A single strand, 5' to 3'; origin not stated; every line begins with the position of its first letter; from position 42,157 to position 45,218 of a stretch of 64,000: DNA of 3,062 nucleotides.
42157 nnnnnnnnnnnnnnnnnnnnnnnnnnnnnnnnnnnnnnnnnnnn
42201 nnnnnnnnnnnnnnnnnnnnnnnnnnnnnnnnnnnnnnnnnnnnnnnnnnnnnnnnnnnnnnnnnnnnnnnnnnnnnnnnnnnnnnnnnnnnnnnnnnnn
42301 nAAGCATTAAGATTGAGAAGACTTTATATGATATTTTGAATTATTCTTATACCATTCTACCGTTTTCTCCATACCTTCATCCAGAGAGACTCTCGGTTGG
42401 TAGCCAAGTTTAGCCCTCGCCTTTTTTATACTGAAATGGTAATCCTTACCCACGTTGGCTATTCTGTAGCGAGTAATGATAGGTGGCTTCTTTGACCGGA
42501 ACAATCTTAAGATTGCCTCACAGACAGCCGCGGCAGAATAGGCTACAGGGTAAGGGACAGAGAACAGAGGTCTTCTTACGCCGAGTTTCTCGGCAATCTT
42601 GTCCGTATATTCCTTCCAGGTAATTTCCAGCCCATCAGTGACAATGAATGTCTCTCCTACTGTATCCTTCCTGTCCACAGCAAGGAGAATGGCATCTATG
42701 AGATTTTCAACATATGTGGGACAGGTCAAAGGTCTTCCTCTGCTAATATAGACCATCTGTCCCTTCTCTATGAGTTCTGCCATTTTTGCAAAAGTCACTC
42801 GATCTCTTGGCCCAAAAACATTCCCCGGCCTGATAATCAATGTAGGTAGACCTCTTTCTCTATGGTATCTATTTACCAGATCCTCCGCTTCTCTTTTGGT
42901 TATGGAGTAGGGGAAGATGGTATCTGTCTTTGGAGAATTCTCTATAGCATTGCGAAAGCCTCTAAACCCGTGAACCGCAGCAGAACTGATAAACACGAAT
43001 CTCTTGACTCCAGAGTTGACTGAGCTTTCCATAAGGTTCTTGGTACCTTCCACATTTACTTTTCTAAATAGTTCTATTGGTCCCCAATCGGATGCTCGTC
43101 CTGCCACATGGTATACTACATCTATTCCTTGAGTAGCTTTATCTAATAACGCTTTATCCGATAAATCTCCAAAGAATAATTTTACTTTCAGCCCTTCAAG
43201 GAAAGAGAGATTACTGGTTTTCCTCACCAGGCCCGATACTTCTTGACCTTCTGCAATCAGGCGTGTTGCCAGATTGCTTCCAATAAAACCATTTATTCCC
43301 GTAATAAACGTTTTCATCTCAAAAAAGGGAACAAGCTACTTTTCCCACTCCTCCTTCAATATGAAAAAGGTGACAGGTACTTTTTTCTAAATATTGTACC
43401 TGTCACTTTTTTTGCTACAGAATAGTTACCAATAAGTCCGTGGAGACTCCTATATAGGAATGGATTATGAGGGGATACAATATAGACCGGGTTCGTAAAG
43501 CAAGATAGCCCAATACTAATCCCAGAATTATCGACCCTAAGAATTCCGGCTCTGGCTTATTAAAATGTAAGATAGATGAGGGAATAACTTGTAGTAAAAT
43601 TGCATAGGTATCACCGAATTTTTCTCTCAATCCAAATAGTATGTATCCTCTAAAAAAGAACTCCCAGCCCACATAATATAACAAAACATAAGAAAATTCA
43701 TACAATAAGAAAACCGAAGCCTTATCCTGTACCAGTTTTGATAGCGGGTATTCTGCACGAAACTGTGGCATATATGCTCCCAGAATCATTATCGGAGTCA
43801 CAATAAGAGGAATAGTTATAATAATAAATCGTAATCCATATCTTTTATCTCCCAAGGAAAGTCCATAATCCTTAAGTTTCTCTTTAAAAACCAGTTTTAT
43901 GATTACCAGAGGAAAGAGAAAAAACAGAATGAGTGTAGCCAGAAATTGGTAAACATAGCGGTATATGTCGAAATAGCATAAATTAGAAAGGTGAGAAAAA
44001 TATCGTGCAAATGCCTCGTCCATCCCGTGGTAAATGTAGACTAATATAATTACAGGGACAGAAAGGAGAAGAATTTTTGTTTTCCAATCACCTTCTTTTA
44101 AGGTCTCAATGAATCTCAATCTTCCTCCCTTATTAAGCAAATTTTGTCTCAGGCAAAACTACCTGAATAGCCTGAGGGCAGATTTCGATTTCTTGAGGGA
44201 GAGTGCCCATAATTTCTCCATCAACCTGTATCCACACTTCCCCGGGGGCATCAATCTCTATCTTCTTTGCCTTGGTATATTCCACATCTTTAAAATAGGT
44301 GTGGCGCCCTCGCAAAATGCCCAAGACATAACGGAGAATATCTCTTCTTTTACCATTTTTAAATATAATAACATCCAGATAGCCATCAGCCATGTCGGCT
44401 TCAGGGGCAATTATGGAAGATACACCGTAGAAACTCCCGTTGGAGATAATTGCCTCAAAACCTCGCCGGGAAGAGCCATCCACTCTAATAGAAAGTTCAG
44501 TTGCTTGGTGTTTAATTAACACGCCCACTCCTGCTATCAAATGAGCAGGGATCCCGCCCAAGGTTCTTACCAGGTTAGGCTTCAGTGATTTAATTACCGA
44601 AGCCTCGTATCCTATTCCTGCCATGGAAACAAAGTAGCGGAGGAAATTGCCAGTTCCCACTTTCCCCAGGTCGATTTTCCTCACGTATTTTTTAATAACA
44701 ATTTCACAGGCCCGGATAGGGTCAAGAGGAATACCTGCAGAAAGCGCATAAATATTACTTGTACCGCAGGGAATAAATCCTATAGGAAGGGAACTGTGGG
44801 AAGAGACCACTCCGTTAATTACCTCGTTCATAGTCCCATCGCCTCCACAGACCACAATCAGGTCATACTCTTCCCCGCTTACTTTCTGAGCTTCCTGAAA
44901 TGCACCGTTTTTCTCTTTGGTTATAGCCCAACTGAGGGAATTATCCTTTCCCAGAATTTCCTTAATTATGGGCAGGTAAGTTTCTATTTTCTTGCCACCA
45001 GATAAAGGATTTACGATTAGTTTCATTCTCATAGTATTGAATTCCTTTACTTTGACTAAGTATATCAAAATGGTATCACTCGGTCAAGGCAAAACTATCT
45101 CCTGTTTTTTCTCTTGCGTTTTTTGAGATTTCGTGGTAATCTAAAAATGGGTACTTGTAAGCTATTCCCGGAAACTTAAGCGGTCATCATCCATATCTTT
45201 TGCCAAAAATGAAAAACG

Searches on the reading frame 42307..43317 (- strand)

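Call 77: search_protein_families(library=pfam, proteins=[window:42307-43317:-], max_evalue=0.00001)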
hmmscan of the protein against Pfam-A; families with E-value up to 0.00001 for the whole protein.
window:42307-43317:- (336 aa): 8 families
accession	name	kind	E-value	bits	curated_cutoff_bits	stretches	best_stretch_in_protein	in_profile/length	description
PF01370.27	Epimerase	-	6.5e-40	137.5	20.9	1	4-222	2-235/240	NAD dependent epimerase/dehydratase family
PF01073.25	3Beta_HSD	-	2.4e-32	112.5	22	1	5-250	2-273/280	3-beta hydroxysteroid dehydrogenase/isomerase family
PF16363.11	GDP_Man_Dehyd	-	1.5e-31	110.5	27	1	4-319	1-332/332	GDP-mannose 4,6 dehydratase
PF13460.12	NAD_binding_10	-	1.3e-20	74.5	27.2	1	7-168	1-147/184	NAD(P)H-binding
PF07993.18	NAD_binding_4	-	1.7e-20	73.7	20.1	1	58-172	82-210/258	Male sterility protein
PF04321.23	RmlD_sub_bind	-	5.2e-15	55.7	27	1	1-260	1-243/287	RmlD substrate binding domain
PF05368.20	NmrA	-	1e-09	38.9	27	1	5-112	7-107/298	NmrA-like family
PF02719.21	Polysacc_synt_2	-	1e-08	35.2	20.2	1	5-112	3-128/293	Polysaccharide biosynthesis protein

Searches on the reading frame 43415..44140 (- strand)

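Call 77: search_protein_families(library=pfam, proteins=[window:43415-44140:-], max_evalue=0.00001)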
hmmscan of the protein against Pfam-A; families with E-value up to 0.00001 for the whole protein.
window:43415-44140:- (241 aa): 1 family
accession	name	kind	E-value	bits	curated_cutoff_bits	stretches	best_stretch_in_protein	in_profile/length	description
PF02517.21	Rce1-like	-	1e-12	48.6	22.4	1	149-229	9-89/93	Type II CAAX prenyl endopeptidase Rce1-like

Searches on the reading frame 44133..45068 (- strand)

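Call 78: search_protein_families(library=pfam, proteins=[window:44133-45068:-], max_evalue=0.00001)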
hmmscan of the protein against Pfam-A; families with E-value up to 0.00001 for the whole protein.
window:44133-45068:- (311 aa): 2 families
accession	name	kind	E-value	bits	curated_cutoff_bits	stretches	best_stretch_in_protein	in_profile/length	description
PF00781.29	DAGK_cat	-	1.7e-30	105.6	23.6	1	15-137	2-125/125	Diacylglycerol kinase catalytic domain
PF19279.4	YegS_C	-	4.7e-27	95.1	27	1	153-304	6-157/158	YegS C-terminal NAD kinase beta sandwich-like domain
